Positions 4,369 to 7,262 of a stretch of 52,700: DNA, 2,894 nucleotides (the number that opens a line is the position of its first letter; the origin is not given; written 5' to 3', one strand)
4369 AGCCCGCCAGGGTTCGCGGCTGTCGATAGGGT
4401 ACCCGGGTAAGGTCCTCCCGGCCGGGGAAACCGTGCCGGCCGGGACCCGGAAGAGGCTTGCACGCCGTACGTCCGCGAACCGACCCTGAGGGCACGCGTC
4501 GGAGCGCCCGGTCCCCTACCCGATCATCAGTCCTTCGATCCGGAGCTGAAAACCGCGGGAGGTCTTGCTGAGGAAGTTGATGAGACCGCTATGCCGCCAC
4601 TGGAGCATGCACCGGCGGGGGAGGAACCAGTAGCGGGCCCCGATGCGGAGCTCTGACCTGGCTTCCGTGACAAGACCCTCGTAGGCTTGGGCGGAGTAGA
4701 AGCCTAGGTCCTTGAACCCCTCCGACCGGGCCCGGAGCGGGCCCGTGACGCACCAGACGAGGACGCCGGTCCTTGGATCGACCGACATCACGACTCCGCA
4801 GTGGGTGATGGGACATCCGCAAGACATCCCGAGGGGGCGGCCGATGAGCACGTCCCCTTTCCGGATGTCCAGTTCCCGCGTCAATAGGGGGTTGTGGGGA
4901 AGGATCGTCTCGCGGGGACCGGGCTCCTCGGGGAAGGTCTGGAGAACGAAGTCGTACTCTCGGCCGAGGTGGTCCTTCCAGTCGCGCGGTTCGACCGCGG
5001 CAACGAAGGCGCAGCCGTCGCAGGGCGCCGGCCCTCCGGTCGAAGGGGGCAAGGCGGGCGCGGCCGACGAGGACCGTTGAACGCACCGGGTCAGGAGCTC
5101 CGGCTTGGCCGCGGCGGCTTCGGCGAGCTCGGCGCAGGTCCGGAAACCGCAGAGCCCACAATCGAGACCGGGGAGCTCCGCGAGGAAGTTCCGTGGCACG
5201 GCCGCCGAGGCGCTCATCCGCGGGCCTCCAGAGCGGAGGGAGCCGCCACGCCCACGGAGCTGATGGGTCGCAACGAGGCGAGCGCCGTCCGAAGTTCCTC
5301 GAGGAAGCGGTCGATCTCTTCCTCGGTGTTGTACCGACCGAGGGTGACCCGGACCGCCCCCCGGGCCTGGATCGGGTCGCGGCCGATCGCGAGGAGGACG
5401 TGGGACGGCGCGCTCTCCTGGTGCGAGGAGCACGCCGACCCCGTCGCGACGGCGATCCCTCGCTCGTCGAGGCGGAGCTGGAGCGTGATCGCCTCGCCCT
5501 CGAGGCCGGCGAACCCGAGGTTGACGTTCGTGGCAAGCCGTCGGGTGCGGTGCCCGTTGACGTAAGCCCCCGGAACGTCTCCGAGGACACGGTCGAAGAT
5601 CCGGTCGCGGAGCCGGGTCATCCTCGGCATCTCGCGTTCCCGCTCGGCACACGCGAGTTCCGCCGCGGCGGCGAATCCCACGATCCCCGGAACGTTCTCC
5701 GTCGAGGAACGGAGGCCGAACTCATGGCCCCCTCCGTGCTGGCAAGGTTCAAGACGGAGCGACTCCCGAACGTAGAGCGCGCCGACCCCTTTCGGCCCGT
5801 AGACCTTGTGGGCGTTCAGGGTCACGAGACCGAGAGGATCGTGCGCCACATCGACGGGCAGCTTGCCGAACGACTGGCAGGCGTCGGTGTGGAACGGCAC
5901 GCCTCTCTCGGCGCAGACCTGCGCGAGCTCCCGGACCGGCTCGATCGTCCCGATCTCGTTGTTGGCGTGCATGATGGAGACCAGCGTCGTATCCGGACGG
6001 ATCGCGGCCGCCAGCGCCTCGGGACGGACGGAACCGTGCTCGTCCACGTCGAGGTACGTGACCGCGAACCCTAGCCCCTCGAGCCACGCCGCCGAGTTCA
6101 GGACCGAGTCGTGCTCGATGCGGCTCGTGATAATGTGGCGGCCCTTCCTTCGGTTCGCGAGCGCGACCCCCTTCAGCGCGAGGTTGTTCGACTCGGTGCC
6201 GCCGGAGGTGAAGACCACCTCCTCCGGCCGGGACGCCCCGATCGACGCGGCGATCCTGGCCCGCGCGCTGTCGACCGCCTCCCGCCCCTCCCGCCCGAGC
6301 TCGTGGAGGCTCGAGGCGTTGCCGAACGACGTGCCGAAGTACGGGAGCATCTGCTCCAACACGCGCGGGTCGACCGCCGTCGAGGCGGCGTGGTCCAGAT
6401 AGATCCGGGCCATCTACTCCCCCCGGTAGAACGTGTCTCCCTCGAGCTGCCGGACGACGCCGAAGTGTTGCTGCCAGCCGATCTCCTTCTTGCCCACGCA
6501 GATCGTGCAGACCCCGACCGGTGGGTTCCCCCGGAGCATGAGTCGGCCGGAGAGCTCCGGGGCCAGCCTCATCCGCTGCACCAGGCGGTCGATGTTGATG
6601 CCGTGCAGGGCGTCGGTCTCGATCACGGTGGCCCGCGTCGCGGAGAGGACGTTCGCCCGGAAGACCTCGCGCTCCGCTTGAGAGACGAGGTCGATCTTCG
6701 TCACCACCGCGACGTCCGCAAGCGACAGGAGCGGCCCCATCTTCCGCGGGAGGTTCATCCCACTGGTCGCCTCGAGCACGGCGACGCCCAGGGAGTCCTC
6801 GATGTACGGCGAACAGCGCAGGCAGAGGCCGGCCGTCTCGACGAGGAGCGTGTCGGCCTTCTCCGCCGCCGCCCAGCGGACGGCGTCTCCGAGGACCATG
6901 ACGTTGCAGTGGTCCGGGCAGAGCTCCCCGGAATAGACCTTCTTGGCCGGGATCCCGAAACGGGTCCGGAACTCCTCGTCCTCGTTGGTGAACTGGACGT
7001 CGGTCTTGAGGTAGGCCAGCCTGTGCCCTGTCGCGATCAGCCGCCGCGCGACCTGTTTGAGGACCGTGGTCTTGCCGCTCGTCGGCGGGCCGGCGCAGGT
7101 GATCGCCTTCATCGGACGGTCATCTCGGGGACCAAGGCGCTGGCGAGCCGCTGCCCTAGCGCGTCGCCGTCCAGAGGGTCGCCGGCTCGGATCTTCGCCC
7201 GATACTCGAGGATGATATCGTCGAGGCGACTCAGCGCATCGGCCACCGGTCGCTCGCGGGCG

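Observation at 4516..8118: Tightly coupled operon: orphan ABC ATPase, G3E GTPase, NifS cysteine desulfurase and an Fe-S-motif protein, as a candidate dedicated metallocluster maturation system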

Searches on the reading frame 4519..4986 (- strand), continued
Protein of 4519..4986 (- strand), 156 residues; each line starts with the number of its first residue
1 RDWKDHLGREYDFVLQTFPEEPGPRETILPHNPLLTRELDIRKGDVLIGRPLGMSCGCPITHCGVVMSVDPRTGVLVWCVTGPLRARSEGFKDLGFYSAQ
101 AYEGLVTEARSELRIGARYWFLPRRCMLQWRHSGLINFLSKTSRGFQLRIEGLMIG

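Call 86: search_protein_families(library=ncbifam, proteins=[L174:5297-5836:+, L153:8645-9721:-, L162:9804-10808:+, L147:2755-3810:-, L169:4889-5863:-, L141:5899-6399:-, L168:2265-2648:+, L174:3006-3680:-, L106:5620-6885:+, L153:2297-3175:+], max_evalue=0.000001)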
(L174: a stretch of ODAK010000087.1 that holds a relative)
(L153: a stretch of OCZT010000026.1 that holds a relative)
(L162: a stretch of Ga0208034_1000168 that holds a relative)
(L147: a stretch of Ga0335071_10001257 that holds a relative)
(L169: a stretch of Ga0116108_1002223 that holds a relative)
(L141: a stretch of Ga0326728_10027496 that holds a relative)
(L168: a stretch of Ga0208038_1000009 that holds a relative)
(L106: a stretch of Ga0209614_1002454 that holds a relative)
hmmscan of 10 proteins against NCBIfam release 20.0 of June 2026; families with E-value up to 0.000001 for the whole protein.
L174:5297-5836:+ (180 aa): 0 families

L153:8645-9721:- (359 aa): 7 families
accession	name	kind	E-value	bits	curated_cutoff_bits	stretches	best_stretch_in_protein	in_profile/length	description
TIGR00268.2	TIGR00268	equivalog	3.4e-79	265.8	150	1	93-344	4-258/259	ATP-dependent sacrificial sulfur transferase LarE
TIGR00884.1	guaA_Cterm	equivalog_domain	2.6e-15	56.5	338.75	1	103-250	17-180/310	glutamine-hydrolyzing GMP synthase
NF000848.1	PRK00074.1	equivalog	2.7e-13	49.3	400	1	103-161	214-274/512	glutamine-hydrolyzing GMP synthase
TIGR00364.1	TIGR00364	equivalog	2.5e-12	46.8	150.3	1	105-167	1-62/201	7-cyano-7-deazaguanine synthase QueC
NF010587.0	PRK13980.1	equivalog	1.2e-10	41.1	255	1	104-168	33-98/267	NAD+ synthase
TIGR00552.1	nadE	equivalog_domain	2.4e-09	36.8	63.65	1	104-174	24-97/251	NAD(+) synthase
NF002048.0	PRK00876.1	subfamily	4.3e-07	29.1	313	1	94-166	30-102/330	NAD(+) synthase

L162:9804-10808:+ (335 aa): 7 families
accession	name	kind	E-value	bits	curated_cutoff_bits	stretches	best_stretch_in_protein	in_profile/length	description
TIGR04043.1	rSAM_MSMEG_0568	hypoth_equivalog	3.1e-26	92.2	303.7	1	121-328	132-348/354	MSMEG_0568 family radical SAM protein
NF045502.1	variant_rSAM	domain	4.9e-25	88.2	125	1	110-307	145-355/357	radical SAM protein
NF053743.1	LipS2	equivalog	3.5e-15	56.2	270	1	89-271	15-196/292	LipS2 family lipoyl synthase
TIGR00433.2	bioB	equivalog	4.1e-09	36.1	225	1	104-301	48-248/307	biotin synthase BioB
NF004019.1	PRK05481.1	subfamily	1.5e-08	34.3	203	1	100-270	50-219/286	lipoyl synthase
TIGR00510.1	lipA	equivalog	5.7e-08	32.4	310.25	1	99-270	65-236/302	lipoyl synthase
TIGR03910.1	pyrrolys_PylB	equivalog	6.7e-08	31.8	348.2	1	99-268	58-228/347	methylornithine synthase PylB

L147:2755-3810:- (352 aa): 20 families
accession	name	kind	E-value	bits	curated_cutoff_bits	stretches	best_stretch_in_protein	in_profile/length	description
NF009123.0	PRK12475.1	subfamily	3e-88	296.3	510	1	17-351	3-338/338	MoeB/ThiF family adenylyltransferase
NF006444.0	PRK08762.1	equivalog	2.4e-64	217.4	449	1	15-261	124-371/387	molybdopterin-synthase adenylyltransferase MoeB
TIGR02356.1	adenyl_thiF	equivalog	1.3e-62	210.8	275.25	1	18-219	1-202/203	thiazole biosynthesis adenylyltransferase ThiF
NF004281.0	PRK05690.1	subfamily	8.5e-56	189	266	1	13-258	7-249/250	molybdopterin-synthase adenylyltransferase MoeB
NF047750.1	SAMPActivE1UbaA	equivalog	6.2e-55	186.4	450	1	15-261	9-252/270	SAMP-activating enzyme E1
NF005902.0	PRK07878.1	equivalog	3.8e-47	161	647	1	15-255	19-261/392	adenylyltransferase/sulfurtransferase MoeZ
TIGR02355.1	moeB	equivalog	4.4e-45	153.9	376.55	1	16-257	2-240/240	molybdopterin-synthase adenylyltransferase MoeB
NF005646.0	PRK07411.1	equivalog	1.9e-43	149.1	633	1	15-247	15-245/390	molybdopterin-synthase adenylyltransferase MoeB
NF004111.0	PRK05600.1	equivalog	5.2e-43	147.6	437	1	17-253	20-257/371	ThiF family adenylyltransferase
NF006204.0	PRK08328.1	equivalog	7.2e-40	137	339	1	16-221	7-206/231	hypothetical protein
NF006395.0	PRK08644.1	equivalog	9.5e-23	80.9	159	1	23-152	15-143/215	sulfur carrier protein ThiS adenylyltransferase ThiF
TIGR02354.1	thiF_fam2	equivalog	2.4e-18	66.7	152.2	1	33-147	16-129/200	thiamine biosynthesis protein ThiF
NF006077.0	PRK08223.1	equivalog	6.9e-18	64.6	266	1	27-174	17-166/296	hypothetical protein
NF011696.0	PRK15116.1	equivalog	1.7e-17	64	304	1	27-163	19-156/268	tRNA cyclic N6-threonylcarbamoyladenosine(37) synthase TcdA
TIGR01408.1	Ube1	subfamily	1.4e-14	52.8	750.05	1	22-198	403-586/1008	ubiquitin-activating enzyme E1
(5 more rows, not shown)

L169:4889-5863:- (325 aa): 1 family
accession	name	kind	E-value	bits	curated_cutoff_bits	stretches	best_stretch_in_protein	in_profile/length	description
TIGR01728.1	SsuA_fam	subfamily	8.4e-22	77.7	163.5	1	16-307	1-289/290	aliphatic sulfonate ABC transporter substrate-binding protein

L141:5899-6399:- (167 aa): 0 families

L168:2265-2648:+ (128 aa): 0 families

L174:3006-3680:- (225 aa): 0 families

L106:5620-6885:+ (422 aa): 1 family
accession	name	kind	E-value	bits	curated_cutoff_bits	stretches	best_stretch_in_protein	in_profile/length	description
TIGR03287.1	methan_mark_16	hypoth_equivalog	3.4e-159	529.5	363.95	1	33-418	1-387/391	methanogenesis marker 16 metalloprotein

L153:2297-3175:+ (293 aa): 2 families
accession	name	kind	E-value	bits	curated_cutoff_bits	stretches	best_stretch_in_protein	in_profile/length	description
NF040961.1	MamO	equivalog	4.5e-15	55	800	1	92-290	444-648/648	magnetosome protein MamO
NF007909.0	PRK10621.1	equivalog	2.5e-08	33.6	383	1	17-135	7-122/266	hypothetical protein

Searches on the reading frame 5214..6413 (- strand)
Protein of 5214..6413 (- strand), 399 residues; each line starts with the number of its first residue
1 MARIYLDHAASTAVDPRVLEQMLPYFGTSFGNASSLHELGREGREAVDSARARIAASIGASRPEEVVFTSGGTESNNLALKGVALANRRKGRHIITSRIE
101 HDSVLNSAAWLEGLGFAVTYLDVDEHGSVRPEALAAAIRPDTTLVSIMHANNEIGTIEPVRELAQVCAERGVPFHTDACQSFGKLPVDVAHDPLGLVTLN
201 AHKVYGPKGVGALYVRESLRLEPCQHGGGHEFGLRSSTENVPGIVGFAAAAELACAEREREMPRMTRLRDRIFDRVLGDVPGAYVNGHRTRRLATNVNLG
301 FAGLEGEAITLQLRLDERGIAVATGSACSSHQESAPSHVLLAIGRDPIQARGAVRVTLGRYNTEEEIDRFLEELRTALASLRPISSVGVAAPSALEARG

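Call 3: search_protein_families(library=pfam, proteins=[window:5214-6413:-], max_evalue=0.01)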
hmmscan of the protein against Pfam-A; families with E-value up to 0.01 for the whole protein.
window:5214-6413:- (399 aa): 4 families
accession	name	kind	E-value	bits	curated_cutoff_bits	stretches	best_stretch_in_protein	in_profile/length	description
PF00266.25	Aminotran_5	-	6.1e-77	259.5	21.5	1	4-370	1-371/371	Aminotransferase class-V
PF01041.23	DegT_DnrJ_EryC1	-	9.6e-10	38.6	19.8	1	64-183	40-151/360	DegT/DnrJ/EryC1/StrS aminotransferase family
PF01212.27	Beta_elim_lyase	-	2.2e-09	37.5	27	1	64-180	48-171/288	Beta-eliminating lyase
PF00282.25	Pyridoxal_deC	-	0.0014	17.9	27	1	95-180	149-237/375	Pyridoxal-dependent decarboxylase conserved domain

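Call 4: search_protein_families(library=ncbifam, proteins=[window:5214-6413:-], max_evalue=0.01)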
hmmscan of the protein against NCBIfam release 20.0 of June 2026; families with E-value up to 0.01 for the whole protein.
window:5214-6413:- (399 aa): 31 families (the best 25 are shown)
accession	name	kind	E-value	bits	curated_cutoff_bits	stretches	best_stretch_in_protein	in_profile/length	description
TIGR03402.1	FeS_nifS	equivalog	5.3e-141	469.8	530.75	1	4-386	1-378/379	cysteine desulfurase NifS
NF010611.0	PRK14012.1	equivalog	4.9e-119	397.9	548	1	3-386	6-387/406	IscS subfamily cysteine desulfurase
TIGR02006.1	IscS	equivalog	9.2e-117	390.4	643.2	1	3-386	4-383/402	IscS subfamily cysteine desulfurase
TIGR03235.1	DNA_S_dndA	equivalog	8.7e-114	380.5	480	1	5-357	1-352/353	cysteine desulfurase DndA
TIGR03403.1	nifS_epsilon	equivalog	2.6e-103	345.8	587.7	1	4-386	1-381/382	NifS family cysteine desulfurase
NF002806.0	PRK02948.1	subfamily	1.5e-95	320.4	304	1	4-376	2-370/381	IscS subfamily cysteine desulfurase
TIGR01979.1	sufS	subfamily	3.4e-49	167.8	475.1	1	4-377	20-398/403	SufS family cysteine desulfurase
TIGR01977.1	am_tr_V_EF2568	hypoth_equivalog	9e-45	153.3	377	1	4-375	1-374/376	cysteine desulfurase family protein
NF041166.1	f2_encap_cargo1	exception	2.8e-37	129.1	800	1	4-230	247-476/623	family 2A encapsulin nanocompartment cargo protein cysteine desulfurase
TIGR01976.1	am_tr_V_VC1184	hypoth_equivalog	4.6e-33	115.1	352.35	2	3-219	19-235/401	cysteine desulfurase-like protein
NF006791.0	PRK09295.1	equivalog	6.4e-33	114.4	661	1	4-375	25-399/406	cysteine desulfurase SufS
NF040779.1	Sec_lyase_SclA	exception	6.6e-30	104.2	525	1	4-228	1-226/378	selenocysteine lyase SclA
NF008126.0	PRK10874.1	equivalog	2.4e-24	86.2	607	1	3-381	20-399/401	cysteine desulfurase CsdA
TIGR03392.1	FeS_syn_CsdA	equivalog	6.5e-22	78.3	493.6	1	3-381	17-396/398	cysteine desulfurase CsdA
TIGR04343.1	egtE_PLP_lyase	equivalog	1.6e-19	70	400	1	47-250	56-260/370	ergothioneine biosynthesis PLP-dependent enzyme EgtE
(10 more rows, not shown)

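Call 63: search_protein_families(library=padloc, proteins=[window:5214-6413:-], max_evalue=0.001)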
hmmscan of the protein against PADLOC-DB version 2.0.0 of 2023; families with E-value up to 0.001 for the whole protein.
window:5214-6413:- (399 aa): 2 families
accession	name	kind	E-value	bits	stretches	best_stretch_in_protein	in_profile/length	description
PDLC02657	DndA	-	1.2e-144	480.2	1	4-375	1-369/372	DndA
PDLC02759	SspA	-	6.7e-144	477.8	1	5-382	1-374/374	SspA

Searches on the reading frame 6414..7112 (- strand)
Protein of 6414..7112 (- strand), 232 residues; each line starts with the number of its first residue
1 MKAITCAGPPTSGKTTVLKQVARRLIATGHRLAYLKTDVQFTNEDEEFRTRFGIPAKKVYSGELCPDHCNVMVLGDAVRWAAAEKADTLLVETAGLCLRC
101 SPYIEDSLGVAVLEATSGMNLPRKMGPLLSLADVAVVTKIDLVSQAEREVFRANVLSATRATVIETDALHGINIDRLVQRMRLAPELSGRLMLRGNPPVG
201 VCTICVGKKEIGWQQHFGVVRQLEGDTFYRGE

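Call 3: search_protein_families(library=pfam, proteins=[window:6414-7112:-], max_evalue=0.01)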
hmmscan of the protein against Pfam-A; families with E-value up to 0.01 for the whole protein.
window:6414-7112:- (232 aa): 7 families
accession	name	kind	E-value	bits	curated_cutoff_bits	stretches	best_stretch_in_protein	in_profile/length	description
PF02492.25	cobW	-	1.4e-12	48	20.7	1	5-156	4-170/180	CobW/HypB/UreG, nucleotide-binding domain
PF10662.15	PduV-EutP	-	5.9e-06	26.6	21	1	119-182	78-142/143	Ethanolamine utilisation - propanediol utilisation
PF03308.22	MeaB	-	8.4e-05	22.1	23.1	0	4-38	36-70/273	Methylmalonyl Co-A mutase-associated GTPase MeaB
PF25199.1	nSTAND_NTPase5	-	0.00041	20.6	34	1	6-51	46-93/145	Novel STAND NTPase 5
PF03205.20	MobB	-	0.0055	17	26.6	0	5-42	3-40/133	Molybdopterin guanine dinucleotide synthesis protein B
PF00448.28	SRP54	-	0.0075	16.4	22.7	0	4-96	4-94/196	SRP54-type protein, GTPase domain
PF13238.12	AAA_18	-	0.0093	16.9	29.4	0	4-48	1-44/128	AAA domain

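Call 4: search_protein_families(library=ncbifam, proteins=[window:6414-7112:-], max_evalue=0.01)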
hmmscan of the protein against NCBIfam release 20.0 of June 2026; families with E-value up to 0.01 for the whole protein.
window:6414-7112:- (232 aa): 12 families
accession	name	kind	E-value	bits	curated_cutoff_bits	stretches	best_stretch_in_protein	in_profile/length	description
TIGR00073.1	hypB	equivalog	3.3e-13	49.6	121.2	1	7-171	36-200/217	hydrogenase nickel incorporation protein HypB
NF007775.0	PRK10463.1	equivalog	7.6e-09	35.3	385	1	9-147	112-247/290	hydrogenase nickel incorporation protein HypB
TIGR00101.1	ureG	equivalog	1.6e-08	34.6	204.2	1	4-144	4-151/199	urease accessory protein UreG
NF041053.1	CobW_rel_Se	equivalog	1.3e-05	24.9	180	1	1-62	1-62/195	CobW-related selenoprotein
TIGR00750.1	lao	equivalog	0.00014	21.1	240.75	0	4-38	37-71/300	methylmalonyl Co-A mutase-associated GTPase MeaB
TIGR02858.1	spore_III_AA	equivalog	0.0011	18.3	281.3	1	7-58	119-171/272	stage III sporulation protein AA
NF006958.0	PRK09435.1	equivalog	0.0027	16.8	329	0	4-38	60-94/333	methylmalonyl Co-A mutase-associated GTPase MeaB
TIGR00176.1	mobB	equivalog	0.0045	17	76.2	1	4-39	2-37/155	molybdopterin-guanine dinucleotide biosynthesis protein B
TIGR00231.1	small_GTP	domain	0.0046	16.8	42.5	0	136-181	118-162/164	GTP-binding protein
NF011063.0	PRK14494.1-2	equivalog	0.0081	15.9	258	0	1-45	1-48/227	putative molybdopterin-guanine dinucleotide biosynthesis protein MobB/FeS domain-containing protein protein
NF011064.0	PRK14494.1-3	equivalog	0.0081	15.5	418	0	1-45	1-46/244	putative molybdopterin-guanine dinucleotide biosynthesis protein MobB/FeS domain-containing protein protein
NF011065.0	PRK14494.1-4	equivalog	0.0094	15.3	287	0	1-72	10-79/244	putative molybdopterin-guanine dinucleotide biosynthesis protein MobB/FeS domain-containing protein protein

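Call 22: search_solved_structures(query=window:6414-7112:-, max_evalue=0.01, show_alignments=2)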
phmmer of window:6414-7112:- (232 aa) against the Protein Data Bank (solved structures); distinct sequences matched with E-value up to 0.01: 5.
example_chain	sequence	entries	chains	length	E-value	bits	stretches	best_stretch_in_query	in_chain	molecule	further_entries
4hi0_E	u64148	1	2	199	1.6e-07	34.6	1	4-144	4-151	Urease accessory protein UreG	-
5xkt_A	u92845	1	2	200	8.6e-07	32.1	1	6-144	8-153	Urease accessory protein UreG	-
4lps_A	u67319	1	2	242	3.2e-06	30.3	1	8-145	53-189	Hydrogenase/urease nickel incorporation protein HypB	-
2wsm_A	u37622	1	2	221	1.1e-05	28.5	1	3-178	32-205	HYDROGENASE EXPRESSION/FORMATION PROTEIN (HYPB)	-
2hf8_A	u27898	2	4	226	0.0041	20.1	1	7-147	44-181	Probable hydrogenase nickel incorporation protein hypB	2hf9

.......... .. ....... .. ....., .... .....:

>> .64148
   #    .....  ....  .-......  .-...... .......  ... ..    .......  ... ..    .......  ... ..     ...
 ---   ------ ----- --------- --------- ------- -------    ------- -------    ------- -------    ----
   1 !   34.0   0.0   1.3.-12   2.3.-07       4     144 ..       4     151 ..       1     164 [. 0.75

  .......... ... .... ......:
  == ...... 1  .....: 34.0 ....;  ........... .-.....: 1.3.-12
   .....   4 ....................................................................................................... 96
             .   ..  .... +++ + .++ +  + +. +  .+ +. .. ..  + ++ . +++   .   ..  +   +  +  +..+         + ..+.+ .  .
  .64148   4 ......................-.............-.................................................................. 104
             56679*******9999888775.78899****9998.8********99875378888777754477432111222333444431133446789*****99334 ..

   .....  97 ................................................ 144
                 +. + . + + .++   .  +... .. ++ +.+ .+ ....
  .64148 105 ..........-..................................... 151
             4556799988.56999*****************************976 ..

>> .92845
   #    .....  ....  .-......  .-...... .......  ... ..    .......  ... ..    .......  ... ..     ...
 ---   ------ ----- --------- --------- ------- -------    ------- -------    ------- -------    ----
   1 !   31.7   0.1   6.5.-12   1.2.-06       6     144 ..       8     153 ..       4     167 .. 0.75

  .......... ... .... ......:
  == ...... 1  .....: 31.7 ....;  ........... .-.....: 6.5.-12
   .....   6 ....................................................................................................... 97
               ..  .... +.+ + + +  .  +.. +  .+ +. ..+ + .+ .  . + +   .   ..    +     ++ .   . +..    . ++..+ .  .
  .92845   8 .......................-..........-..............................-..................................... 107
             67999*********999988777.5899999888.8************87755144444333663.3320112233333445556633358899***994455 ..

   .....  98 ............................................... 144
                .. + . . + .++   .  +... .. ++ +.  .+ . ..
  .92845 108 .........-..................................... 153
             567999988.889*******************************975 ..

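Call 63: search_protein_families(library=padloc, proteins=[window:6414-7112:-], max_evalue=0.001)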
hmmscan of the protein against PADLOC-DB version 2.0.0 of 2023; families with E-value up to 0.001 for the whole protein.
window:6414-7112:- (232 aa): 0 families
